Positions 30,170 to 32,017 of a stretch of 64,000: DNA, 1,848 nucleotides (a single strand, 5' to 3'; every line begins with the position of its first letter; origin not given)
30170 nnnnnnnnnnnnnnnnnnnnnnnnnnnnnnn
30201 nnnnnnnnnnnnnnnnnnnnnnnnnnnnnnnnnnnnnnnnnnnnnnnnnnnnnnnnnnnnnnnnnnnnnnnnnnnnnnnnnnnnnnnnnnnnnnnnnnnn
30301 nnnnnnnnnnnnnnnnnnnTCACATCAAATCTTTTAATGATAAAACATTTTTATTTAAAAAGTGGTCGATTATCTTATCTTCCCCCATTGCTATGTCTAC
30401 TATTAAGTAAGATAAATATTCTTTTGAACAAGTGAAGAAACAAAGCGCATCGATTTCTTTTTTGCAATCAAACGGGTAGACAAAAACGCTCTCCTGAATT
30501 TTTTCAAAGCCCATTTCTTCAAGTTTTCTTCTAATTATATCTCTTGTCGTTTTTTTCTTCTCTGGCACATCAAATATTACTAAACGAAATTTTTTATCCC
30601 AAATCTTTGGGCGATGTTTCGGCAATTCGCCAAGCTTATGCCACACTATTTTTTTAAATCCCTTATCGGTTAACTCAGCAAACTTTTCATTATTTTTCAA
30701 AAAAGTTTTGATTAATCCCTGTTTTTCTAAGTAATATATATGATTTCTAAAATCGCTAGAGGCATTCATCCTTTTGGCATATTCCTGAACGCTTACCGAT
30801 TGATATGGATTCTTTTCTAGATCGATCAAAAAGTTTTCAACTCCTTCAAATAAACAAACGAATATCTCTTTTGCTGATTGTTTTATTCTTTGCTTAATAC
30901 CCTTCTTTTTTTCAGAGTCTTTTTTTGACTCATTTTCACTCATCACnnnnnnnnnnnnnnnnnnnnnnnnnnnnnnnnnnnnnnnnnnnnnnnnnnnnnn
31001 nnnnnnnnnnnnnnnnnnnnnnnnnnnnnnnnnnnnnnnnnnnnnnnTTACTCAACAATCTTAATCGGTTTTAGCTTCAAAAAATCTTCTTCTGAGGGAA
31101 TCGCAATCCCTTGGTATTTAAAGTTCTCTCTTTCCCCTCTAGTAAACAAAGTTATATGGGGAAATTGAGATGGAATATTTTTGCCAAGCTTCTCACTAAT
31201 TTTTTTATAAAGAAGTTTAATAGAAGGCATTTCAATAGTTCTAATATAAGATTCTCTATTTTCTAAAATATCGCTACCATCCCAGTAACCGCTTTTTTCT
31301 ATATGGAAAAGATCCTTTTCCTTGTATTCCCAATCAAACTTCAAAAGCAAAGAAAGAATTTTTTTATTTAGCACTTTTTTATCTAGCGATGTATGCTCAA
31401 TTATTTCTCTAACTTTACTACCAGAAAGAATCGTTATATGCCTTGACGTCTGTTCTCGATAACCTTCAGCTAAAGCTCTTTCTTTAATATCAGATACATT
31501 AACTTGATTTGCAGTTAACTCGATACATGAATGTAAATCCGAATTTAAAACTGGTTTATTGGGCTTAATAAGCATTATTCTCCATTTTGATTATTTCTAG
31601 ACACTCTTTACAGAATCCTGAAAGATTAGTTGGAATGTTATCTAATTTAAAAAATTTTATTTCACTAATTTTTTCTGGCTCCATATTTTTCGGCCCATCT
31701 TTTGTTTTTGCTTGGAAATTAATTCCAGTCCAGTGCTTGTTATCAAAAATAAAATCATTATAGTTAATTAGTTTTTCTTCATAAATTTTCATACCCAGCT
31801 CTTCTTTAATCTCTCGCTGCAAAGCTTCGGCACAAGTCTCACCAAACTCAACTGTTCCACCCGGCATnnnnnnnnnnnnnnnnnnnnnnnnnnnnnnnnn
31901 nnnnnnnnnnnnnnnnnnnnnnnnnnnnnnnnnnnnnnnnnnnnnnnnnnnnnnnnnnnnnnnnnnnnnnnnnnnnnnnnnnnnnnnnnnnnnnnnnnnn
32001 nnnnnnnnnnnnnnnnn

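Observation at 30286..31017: Cas2-like/wHTH (PaaX-like) gene bracketed by two identical 40 bp palindromes, outside any CRISPR context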

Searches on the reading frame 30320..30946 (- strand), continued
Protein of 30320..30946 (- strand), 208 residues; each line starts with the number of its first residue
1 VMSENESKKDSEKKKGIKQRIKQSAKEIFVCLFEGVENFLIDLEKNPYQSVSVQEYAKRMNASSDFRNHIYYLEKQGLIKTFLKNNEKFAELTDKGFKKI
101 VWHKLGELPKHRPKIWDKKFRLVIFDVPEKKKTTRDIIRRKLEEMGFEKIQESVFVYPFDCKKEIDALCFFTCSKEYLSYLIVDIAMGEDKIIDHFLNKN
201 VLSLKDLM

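Call 50: search_protein_families(library=pfam, alignment_id=A3, max_evalue=0.00001)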
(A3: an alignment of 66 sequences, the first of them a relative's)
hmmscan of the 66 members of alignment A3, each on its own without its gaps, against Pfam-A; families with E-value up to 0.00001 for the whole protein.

A. member 1, L004:4244-5011:+ (255 aa): 1 family
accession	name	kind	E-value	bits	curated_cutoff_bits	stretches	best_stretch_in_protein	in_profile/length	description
PF08843.17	AbiEii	-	5.6e-21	76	22.5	1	29-186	3-185/238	Nucleotidyl transferase AbiEii toxin, Type IV TA system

B. families by the number of members that match (of 66 scanned): 79 families (the first 25 are shown)
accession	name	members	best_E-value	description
PF02873.21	MurB_C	6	4.7e-37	UDP-N-acetylenolpyruvoylglucosamine reductase, C-terminal domain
PF01565.28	FAD_binding_4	6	8.9e-22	FAD binding domain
PF00587.30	tRNA-synt_2b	4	4.1e-44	tRNA synthetase class II core domain (G, H, P, S and T)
PF03129.25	HGTP_anticodon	4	1.9e-23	Anticodon binding domain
PF00723.27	Glyco_hydro_15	3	5.6e-32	Glycosyl hydrolases family 15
PF07973.19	tRNA_SAD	3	2.6e-14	Threonyl and Alanyl tRNA synthetase second additional domain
PF22422.2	MGH1-like_GH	3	2.2e-12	Mannosylglycerate hydrolase MGH1-like glycoside hydrolase domain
PF00300.27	His_Phos_1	2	5.1e-34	Histidine phosphatase superfamily (branch 1)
PF02517.21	Rce1-like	2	6.9e-07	Type II CAAX prenyl endopeptidase Rce1-like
PF00437.27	T2SSE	1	3.2e-126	Type II/IV secretion system protein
PF00154.27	RecA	1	1.7e-124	recA bacterial DNA recombination protein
PF01411.24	tRNA-synt_2c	1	1.4e-108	tRNA synthetases class II (A)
PF00152.25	tRNA-synt_2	1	1.5e-67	tRNA synthetases class II (D, K and N)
PF01746.26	tRNA_m1G_MT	1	2.1e-61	tRNA (Guanine-1)-methyltransferase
PF00204.31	DNA_gyraseB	1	2.9e-57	DNA gyrase B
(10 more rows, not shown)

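Call 51: predict_structure(alignment_id=A1)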
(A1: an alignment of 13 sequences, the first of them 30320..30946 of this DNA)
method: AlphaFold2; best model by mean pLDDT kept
length: 208 residues; sequences in the alignment: 13
mean_pLDDT: 78.9   pTM: 0.59
mean pLDDT of the five models: 78.9, 75.9, 73.9, 73.9, 72.8
residues with pLDDT >= 90: 42; 70-90: 123; 50-70: 31; < 50: 12
segments of 3 or more residues with pLDDT < 50: 35-45
pLDDT, mean of each block of 10 residues (from residue 1): 55 70 72 53 52 83 81 90 89 81 68 81 91 88 90 91 84 86 80 89 85
secondary structure, 60 per line:
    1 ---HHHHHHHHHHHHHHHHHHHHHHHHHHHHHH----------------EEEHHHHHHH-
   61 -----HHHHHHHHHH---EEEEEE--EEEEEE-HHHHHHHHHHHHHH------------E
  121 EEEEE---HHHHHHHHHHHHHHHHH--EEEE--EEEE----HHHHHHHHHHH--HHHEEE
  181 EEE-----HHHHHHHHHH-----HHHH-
elements in order: H4-33 E50-52 H53-59 H66-75 E79-84 E87-92 H94-107 E120-125 H129-145 E148-151 E154-157 H162-172 E178-183 H189-198 H204-207
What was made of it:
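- On PaaX family (TIGR02277; Pfam PaaX + PaaX_M + PaaX_C): AF2 model shows helix-helix-wing at residues 50-95 (call 51).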

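Call 54: search_protein_families(library=pfam, proteins=[L051:1502-2023:-, L085:1053-2312:+, L062:3145-3738:-], max_evalue=0.01)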
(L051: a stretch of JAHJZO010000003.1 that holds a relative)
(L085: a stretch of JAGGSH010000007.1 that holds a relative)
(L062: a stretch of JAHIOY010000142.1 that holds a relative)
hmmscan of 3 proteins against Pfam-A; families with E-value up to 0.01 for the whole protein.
L051:1502-2023:- (173 aa): 0 families

L085:1053-2312:+ (419 aa): 1 family
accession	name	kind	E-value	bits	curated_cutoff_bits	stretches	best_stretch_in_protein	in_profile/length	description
PF00275.25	EPSP_synthase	-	9.6e-76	255.6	22.8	1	8-408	3-417/417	EPSP synthase (3-phosphoshikimate 1-carboxyvinyltransferase)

L062:3145-3738:- (197 aa): 1 family
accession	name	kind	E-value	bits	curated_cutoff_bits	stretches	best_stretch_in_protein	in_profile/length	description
PF11611.13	DUF4352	-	6.4e-09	36.6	25.9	1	90-188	16-112/122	Domain of unknown function (DUF4352)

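Call 56: fold_search(model_id=the predicted structure, library=pdb)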
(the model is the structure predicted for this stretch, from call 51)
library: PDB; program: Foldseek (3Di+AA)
matches with E <= 10: 1245; with E <= 0.001: 1
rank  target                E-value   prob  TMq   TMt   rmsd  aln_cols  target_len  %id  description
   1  8a39_AP1              2.6e-05  1.00  0.33  0.24   7.8       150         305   16  Crystal Structure of PaaX from Escherichia coli W (released 2023-07-05)
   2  3cta                  6.9e-03  0.99  0.30  0.33   7.3       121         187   14  Crystal structure of riboflavin kinase from Thermoplasma acidophilum (released 2008-04-29)
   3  3l09_B                7.8e-03  0.95  0.29  0.25   9.4       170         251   11  Crystal structure of Putative transcriptional regulator (JANN_22DEC04_CONTIG27_REVISED_GENE3569) from Jannaschia sp. C (released 2010-01-12)
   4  3jth_B                8.3e-03  0.99  0.25  0.51   8.6        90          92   21  Crystal structure of a transcriptional regulator HlyU from Vibrio vulnificus CMCP6 (released 2010-03-16)
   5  5trd_A                8.3e-03  0.91  0.31  0.30   8.4       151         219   12  Structure of RbkR (Riboflavin Kinase) from Thermoplasma acidophilum determined in complex with CTP and its cognate DNA (released 2016-11-23)
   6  2rdp                  9.4e-03  0.97  0.29  0.41  16.0       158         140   16  The structure of a MarR family protein from Bacillus stearothermophilus (released 2007-11-13)
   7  5trd_B                9.4e-03  0.75  0.28  0.27  10.7       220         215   11  Structure of RbkR (Riboflavin Kinase) from Thermoplasma acidophilum determined in complex with CTP and its cognate DNA (released 2016-11-23)
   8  3kfw                  1.1e-02  0.98  0.32  0.29   7.5       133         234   15  Uncharacterized protein Rv0674 from Mycobacterium tuberculosis (released 2009-12-01)
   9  2v9v                  1.2e-02  0.84  0.22  0.33  14.5       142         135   16  Crystal Structure of Moorella thermoacetica SelB(377-511) (released 2007-09-11)
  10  3jth_A                1.3e-02  0.99  0.25  0.51  10.2        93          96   24  Crystal structure of a transcriptional regulator HlyU from Vibrio vulnificus CMCP6 (released 2010-03-16)
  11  4ooi_B                1.6e-02  0.99  0.25  0.51   8.6        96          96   22  Reduced HlyU from Vibrio cholerae N16961 (released 2014-12-31)
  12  4ooi_C                1.7e-02  1.00  0.28  0.55   6.5       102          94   20  Reduced HlyU from Vibrio cholerae N16961 (released 2014-12-31)
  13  1u2w_B                2.1e-02  0.97  0.25  0.45   9.7       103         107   16  Crystal Structure of the Staphylococcus aureus pI258 CadC (released 2005-07-12)
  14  3l09_A                2.1e-02  0.85  0.28  0.24   8.7       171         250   12  Crystal structure of Putative transcriptional regulator (JANN_22DEC04_CONTIG27_REVISED_GENE3569) from Jannaschia sp. C (released 2010-01-12)
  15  3l09_C                2.4e-02  0.87  0.30  0.25   8.9       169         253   11  Crystal structure of Putative transcriptional regulator (JANN_22DEC04_CONTIG27_REVISED_GENE3569) from Jannaschia sp. C (released 2010-01-12)
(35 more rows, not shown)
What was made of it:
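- (8) The best fold match is E. coli PaaX (call 56).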

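Call 72: find_related_loci(query=A1, collection=viral_contigs, flank=3000)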
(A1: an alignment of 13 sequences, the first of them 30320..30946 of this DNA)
Query A1 (208 aa) in viral_contigs; peptide patterns used: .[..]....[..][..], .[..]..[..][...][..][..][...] (x = any residue, [..] = any of these).
55 stretches matched a pattern, but none encodes a relative of the query by tblastn (E <= 1e-3).
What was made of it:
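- Tried and rejected: A viral-contig scan for the family found none (call 72).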

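Call 84: search_protein_families(library=padloc, proteins=[window:30320-30946:-], max_evalue=0.01)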
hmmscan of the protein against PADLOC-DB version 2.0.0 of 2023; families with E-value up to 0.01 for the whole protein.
window:30320-30946:- (208 aa): 10 families
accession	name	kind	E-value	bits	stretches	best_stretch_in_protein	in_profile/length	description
PDLC00935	Cas2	-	1.1e-06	27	1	119-157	1-40/96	CRISPR-associated endonuclease Cas2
PDLC01251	Cas2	-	1.9e-06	26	1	119-157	1-36/84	"CAS-I,CAS-II,CAS-III,CAS-IV,CAS-V,CAS-VI; acquisition_2"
PDLC01649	Cas2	-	4.6e-06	24.9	1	122-157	4-36/70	"CAS-I,CAS-II,CAS-III,CAS-IV,CAS-V,CAS-VI; acquisition_2"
PDLC01748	Cas2_IIIa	-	2.5e-05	22.8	1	121-155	3-34/88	-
PDLC02068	Cas2_II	-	3.4e-05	21.5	1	122-162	25-68/137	-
PDLC01525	Cas2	-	0.0004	19.1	1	122-158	4-38/90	"CAS-I,CAS-II,CAS-III,CAS-IV,CAS-V,CAS-VI; acquisition_2"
PDLC02075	Cas2a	-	0.0019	16.5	1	122-163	4-43/85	-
PDLC02070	Cas2_II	-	0.003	16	1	122-155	4-35/89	-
PDLC01866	CARF3--CARF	-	0.0054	14.7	0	14-96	130-200/207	-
PDLC02072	Cas2_II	-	0.0095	14.2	0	122-163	9-53/72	-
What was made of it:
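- On CRISPR Cas2 (PF09827, TIGR01573): PADLOC Cas2 models match (call 84).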

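Call 85: search_protein_families(library=phrogs, proteins=[window:30320-30946:-], max_evalue=0.01)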
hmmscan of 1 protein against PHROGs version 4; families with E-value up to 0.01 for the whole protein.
window:30320-30946:- (208 aa): 0 families
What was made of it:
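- Tried and rejected: PHROGs gave no hit, and PADLOC matched only Cas2 models (calls 84, 85).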

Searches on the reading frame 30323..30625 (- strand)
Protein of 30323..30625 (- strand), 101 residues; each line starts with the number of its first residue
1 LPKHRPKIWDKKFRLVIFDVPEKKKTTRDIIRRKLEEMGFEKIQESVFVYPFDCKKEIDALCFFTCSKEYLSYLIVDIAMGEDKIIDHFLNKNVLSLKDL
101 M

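Call 74: search_solved_structures(query=window:30323-30625:-, max_evalue=10, show_alignments=5)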
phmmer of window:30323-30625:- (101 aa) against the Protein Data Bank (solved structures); distinct sequences matched with E-value up to 10: 1.
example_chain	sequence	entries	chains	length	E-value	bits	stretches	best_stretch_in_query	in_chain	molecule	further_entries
3exc_X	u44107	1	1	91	0.32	14.7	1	15-59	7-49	Uncharacterized protein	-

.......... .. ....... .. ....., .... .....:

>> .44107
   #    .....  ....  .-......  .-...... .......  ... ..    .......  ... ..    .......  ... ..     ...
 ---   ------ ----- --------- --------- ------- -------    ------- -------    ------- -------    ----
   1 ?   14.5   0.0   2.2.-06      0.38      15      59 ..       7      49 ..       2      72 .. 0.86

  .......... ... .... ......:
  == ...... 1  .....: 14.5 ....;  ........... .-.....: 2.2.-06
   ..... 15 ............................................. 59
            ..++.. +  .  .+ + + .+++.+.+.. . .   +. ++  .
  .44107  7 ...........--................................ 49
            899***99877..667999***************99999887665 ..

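Call 78: search_solved_structures(query=A4, max_evalue=10, show_alignments=5)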
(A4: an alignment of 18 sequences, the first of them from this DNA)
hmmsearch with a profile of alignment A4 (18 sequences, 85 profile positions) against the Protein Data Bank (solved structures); distinct sequences matched with E-value up to 10: 8.
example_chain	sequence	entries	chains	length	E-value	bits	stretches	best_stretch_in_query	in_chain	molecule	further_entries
3exc_X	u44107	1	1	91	0.00079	22.7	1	15-49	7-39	Uncharacterized protein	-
3ui3_A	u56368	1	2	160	0.26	14.6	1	25-65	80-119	Immunoglobulin G-binding protein G, Virulence-associated protein D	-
6z1p_Af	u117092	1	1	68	0.28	14.5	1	22-61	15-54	Ymf69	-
6jhz_A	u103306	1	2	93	0.28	14.5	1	15-48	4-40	CRISPR-associated endoribonuclease Cas2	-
8ia4_A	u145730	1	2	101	0.33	14.3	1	15-48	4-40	CRISPR-associated endoribonuclease Cas2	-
2ivy_A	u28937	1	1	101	0.62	13.4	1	15-49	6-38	HYPOTHETICAL PROTEIN SSO1404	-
2i8e_A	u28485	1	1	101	0.63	13.4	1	15-49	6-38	Hypothetical protein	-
3kfw_X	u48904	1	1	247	1.2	12.5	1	6-51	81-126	Uncharacterized protein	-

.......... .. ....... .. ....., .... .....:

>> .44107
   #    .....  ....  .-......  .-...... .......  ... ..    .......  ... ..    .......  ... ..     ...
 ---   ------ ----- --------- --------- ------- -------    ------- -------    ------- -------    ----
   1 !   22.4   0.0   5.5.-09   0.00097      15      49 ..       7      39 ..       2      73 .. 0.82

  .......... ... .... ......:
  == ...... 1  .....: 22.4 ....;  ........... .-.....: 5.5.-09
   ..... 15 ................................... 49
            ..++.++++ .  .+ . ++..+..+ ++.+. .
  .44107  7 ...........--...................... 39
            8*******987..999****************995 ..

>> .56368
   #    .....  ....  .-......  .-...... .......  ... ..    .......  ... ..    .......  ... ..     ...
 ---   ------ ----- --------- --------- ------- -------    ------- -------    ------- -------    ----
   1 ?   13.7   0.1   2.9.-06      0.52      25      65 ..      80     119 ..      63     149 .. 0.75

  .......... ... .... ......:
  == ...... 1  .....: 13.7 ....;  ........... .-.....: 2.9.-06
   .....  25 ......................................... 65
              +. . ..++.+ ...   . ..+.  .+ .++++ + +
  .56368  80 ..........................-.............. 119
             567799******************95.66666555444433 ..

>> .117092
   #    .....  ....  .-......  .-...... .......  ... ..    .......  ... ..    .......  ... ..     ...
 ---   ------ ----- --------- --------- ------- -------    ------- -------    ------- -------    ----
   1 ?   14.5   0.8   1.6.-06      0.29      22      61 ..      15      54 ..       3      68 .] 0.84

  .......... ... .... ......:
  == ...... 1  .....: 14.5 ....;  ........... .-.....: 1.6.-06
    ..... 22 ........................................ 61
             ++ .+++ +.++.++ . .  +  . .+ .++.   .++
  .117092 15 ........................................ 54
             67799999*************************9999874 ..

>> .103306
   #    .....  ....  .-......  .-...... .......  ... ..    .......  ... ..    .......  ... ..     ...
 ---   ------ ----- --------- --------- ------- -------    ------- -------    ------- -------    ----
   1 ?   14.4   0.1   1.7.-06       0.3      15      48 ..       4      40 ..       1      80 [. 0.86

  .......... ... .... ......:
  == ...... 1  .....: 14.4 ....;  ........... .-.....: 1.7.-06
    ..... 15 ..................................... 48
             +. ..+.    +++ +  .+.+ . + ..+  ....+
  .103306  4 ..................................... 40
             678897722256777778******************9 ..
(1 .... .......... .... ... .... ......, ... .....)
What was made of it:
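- On CRISPR Cas2 (PF09827, TIGR01573): The alignment to Cas2 3EXC pairs D126 with the YDV Asp (calls 74, 78).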

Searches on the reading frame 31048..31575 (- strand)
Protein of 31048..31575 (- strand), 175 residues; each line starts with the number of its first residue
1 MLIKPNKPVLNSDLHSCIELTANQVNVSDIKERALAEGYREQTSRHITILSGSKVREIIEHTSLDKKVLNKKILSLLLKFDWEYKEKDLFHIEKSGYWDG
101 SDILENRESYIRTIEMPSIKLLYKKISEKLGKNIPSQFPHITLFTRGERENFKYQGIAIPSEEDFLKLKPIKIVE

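Call 5: search_protein_families(library=pfam, proteins=[window:31048-31575:-], max_evalue=1)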
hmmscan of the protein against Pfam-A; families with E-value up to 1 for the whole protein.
window:31048-31575:- (175 aa): 1 family
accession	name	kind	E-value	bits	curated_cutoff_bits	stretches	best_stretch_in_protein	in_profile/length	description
PF22547.2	2H-SAK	-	0.0004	21.1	27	1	40-146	34-120/124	Swiss Army Knife, 2H phosphoesterase domain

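Call 11: search_protein_families(library=ncbifam, proteins=[window:31048-31575:-], max_evalue=1)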
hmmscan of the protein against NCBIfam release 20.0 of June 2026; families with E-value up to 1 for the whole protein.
window:31048-31575:- (175 aa): 0 families

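Call 84: search_protein_families(library=padloc, proteins=[window:31048-31575:-], max_evalue=0.01)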
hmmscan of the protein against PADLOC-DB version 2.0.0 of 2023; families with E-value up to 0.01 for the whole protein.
window:31048-31575:- (175 aa): 0 families

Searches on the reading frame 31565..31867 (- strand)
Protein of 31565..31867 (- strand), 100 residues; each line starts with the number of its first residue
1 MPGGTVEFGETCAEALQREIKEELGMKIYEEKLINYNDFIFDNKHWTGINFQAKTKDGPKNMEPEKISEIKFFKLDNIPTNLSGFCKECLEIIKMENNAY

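Call 5: search_protein_families(library=pfam, proteins=[window:31565-31867:-], max_evalue=1)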
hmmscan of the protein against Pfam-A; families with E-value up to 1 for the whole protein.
window:31565-31867:- (100 aa): 4 families
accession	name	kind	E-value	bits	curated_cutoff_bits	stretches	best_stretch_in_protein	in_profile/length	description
PF00293.34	NUDIX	-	1.3e-11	45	21.1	1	1-80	33-121/134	NUDIX domain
PF22327.2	Nudt16-like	-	0.0029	18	27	1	2-36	38-73/161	U8 snoRNA-decapping enzyme-like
PF14815.12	NUDIX_4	-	0.013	15.7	35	1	2-78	30-98/113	NUDIX domain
PF12274.14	DUF3615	-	0.063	14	24.8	1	29-60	16-47/98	Protein of unknown function (DUF3615)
